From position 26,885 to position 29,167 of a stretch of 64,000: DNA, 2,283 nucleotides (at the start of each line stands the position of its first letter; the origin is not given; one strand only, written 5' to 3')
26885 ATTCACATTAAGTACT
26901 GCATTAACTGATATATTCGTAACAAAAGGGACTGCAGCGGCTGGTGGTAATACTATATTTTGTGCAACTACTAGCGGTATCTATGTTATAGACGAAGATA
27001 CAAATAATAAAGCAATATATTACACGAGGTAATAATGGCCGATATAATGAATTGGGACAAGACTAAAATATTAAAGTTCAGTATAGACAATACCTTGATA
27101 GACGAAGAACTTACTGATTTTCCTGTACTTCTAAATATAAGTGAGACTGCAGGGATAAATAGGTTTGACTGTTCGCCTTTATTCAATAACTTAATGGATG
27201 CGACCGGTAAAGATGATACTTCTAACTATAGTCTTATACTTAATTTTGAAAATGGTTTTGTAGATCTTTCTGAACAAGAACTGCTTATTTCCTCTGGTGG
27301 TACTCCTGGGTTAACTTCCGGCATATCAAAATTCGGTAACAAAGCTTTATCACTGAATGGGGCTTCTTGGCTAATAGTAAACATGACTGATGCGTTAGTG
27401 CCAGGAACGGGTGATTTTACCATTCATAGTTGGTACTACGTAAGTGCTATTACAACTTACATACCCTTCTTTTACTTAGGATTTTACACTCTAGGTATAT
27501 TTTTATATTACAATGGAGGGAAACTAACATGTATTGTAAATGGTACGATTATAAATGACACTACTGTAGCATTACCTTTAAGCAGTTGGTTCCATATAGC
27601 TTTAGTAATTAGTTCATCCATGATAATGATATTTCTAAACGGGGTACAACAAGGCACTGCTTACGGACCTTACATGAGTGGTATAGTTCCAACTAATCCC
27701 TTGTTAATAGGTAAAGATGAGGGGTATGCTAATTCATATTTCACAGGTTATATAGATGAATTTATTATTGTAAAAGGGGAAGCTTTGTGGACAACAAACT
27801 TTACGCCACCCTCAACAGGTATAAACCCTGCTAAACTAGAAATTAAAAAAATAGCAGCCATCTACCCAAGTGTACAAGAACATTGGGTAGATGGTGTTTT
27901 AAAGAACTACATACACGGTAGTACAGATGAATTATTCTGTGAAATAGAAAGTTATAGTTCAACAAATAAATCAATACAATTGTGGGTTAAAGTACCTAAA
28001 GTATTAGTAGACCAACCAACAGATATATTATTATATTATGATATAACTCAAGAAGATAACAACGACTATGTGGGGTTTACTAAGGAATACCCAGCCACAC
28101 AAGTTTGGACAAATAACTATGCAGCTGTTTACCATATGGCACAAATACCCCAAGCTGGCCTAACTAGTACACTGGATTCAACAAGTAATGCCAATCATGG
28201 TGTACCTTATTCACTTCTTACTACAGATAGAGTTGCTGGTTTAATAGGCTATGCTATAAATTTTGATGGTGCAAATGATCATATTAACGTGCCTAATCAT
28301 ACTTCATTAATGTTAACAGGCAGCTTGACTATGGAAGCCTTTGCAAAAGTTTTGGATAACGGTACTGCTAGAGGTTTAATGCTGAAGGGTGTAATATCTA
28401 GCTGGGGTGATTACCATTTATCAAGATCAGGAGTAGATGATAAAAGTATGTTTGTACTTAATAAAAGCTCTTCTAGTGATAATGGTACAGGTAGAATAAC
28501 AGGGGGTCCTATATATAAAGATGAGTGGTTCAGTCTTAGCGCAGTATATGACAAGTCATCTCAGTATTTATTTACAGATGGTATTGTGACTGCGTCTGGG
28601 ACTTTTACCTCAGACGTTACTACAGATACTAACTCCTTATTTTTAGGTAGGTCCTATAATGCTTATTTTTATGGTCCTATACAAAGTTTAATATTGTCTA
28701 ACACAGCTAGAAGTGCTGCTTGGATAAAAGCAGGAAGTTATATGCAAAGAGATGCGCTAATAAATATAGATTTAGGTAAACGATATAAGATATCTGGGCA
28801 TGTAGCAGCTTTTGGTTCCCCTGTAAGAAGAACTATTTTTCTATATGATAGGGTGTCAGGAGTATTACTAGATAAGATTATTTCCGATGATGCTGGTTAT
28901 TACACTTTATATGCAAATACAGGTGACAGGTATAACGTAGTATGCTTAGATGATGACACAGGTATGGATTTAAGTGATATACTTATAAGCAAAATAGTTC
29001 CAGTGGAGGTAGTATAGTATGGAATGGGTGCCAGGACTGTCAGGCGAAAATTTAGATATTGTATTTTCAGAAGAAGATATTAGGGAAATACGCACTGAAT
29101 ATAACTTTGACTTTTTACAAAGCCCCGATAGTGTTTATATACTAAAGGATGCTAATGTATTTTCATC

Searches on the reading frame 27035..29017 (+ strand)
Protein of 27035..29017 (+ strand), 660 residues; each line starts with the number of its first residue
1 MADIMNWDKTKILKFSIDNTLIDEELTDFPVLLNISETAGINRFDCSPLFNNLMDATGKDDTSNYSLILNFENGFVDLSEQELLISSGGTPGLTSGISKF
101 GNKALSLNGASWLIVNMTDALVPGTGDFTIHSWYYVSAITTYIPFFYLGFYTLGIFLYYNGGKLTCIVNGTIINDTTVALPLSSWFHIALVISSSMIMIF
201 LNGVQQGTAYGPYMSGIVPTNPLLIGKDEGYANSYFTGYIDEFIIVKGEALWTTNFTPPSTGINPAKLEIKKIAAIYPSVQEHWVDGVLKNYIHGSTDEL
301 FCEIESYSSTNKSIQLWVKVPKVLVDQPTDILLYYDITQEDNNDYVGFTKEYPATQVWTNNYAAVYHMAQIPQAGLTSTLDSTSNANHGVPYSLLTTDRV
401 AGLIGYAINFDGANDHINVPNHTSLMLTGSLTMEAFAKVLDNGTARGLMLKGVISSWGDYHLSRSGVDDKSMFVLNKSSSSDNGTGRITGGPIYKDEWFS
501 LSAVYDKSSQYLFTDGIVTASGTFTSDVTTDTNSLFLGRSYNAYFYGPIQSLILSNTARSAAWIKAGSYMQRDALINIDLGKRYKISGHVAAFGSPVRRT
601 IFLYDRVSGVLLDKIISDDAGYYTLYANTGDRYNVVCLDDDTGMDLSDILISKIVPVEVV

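Call 6: search_protein_families(library=phrogs, proteins=[window:27035-29017:+], max_evalue=0.00001)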
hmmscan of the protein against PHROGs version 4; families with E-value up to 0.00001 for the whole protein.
window:27035-29017:+ (660 aa): 6 families
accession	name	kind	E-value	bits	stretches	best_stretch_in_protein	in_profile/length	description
phrog_3545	-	unknown function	1.6e-32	113.5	2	53-266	740-979/1115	-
phrog_13163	-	tail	3.5e-20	72.6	1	93-263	543-717/976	baseplate wedge subunit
phrog_24074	-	unknown function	4.1e-16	59.4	1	63-261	413-621/892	-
phrog_18802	-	head and packaging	1.1e-15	56.3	1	95-263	835-1003/3007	virion structural protein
phrog_8510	-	head and packaging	3e-12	46.1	1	88-263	529-698/1348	virion structural protein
phrog_38322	-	unknown function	1.7e-10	41.4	1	167-260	407-500/506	-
